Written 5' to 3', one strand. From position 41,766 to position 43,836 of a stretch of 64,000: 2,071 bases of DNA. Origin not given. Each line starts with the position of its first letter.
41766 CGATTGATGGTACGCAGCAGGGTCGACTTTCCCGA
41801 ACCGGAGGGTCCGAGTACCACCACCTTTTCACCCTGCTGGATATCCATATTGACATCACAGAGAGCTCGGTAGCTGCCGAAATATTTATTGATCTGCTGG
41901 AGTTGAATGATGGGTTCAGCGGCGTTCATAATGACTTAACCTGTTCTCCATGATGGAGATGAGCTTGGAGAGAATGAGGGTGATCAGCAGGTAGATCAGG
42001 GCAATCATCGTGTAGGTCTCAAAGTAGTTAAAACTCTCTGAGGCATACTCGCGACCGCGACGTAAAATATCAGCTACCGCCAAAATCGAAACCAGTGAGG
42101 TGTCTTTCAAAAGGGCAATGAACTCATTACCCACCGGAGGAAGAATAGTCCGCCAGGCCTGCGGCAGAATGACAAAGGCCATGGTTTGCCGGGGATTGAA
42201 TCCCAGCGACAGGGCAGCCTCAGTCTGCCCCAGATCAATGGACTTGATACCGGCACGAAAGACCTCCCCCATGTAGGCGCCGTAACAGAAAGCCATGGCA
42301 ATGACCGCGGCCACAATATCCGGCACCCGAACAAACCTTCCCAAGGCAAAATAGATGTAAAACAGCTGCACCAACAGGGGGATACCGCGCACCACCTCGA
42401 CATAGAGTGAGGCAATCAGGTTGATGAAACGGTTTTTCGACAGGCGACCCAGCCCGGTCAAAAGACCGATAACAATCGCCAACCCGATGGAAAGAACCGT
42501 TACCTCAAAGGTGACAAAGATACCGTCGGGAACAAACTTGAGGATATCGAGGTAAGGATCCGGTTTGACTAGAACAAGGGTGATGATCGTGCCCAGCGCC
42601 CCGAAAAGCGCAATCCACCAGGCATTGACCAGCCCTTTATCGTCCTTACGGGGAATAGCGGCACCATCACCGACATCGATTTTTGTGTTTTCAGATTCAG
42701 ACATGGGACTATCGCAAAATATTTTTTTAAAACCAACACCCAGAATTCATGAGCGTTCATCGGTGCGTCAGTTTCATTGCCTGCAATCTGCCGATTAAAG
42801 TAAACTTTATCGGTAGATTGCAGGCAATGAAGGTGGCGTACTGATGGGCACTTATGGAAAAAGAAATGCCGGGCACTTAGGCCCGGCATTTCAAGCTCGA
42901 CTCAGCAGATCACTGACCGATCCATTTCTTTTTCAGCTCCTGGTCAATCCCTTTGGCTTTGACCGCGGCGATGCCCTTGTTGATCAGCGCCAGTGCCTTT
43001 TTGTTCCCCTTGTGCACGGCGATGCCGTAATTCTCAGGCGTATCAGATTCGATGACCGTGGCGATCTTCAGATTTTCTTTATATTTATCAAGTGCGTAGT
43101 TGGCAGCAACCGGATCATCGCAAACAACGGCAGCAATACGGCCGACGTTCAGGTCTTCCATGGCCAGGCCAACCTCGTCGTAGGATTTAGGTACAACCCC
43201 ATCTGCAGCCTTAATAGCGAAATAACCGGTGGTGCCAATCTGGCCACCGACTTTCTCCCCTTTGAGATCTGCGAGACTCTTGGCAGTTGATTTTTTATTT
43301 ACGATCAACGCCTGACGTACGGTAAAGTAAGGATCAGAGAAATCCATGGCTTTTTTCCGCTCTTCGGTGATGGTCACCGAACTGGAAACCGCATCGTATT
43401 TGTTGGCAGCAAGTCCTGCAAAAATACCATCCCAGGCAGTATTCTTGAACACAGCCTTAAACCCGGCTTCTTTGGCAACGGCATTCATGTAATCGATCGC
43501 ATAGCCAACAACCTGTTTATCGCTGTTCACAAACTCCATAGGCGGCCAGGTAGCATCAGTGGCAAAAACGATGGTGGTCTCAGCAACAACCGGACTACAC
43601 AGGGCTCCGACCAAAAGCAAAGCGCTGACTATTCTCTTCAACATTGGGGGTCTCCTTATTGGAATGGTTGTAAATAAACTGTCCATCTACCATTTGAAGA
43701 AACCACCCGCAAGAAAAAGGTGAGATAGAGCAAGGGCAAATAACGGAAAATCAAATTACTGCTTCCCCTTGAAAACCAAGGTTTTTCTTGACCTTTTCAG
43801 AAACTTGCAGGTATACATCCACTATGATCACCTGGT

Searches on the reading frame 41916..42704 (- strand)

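Call 81: search_protein_families(library=pfam, proteins=[window:41916-42704:-], max_evalue=0.001)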
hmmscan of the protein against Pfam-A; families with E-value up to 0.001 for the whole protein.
window:41916-42704:- (262 aa): 1 family
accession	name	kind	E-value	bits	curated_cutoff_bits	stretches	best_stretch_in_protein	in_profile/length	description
PF00528.27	BPD_transp_1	-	4.3e-23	82.4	26.4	1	76-257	1-183/184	Binding-protein-dependent transport system inner membrane component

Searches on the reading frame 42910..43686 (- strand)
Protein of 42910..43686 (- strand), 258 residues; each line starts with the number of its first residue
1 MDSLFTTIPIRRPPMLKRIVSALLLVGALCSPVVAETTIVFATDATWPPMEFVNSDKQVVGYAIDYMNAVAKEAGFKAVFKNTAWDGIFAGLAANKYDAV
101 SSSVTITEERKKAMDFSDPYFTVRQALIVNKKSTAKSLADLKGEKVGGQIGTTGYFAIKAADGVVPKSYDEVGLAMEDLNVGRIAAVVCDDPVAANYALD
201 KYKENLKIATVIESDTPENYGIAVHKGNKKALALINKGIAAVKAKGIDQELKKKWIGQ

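Call 81: search_protein_families(library=pfam, proteins=[window:42910-43686:-], max_evalue=0.001)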
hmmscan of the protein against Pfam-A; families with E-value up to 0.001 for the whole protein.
window:42910-43686:- (258 aa): 2 families
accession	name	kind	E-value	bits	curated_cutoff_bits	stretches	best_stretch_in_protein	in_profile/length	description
PF00497.25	SBP_bac_3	-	7.2e-39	133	26.4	1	39-258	1-132/132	Bacterial extracellular solute-binding proteins, family 3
PF10613.14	Lig_chan-Glu_bd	-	1.1e-09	38.8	30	1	57-131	26-113/115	Ligated ion channel L-glutamate- and glycine-binding site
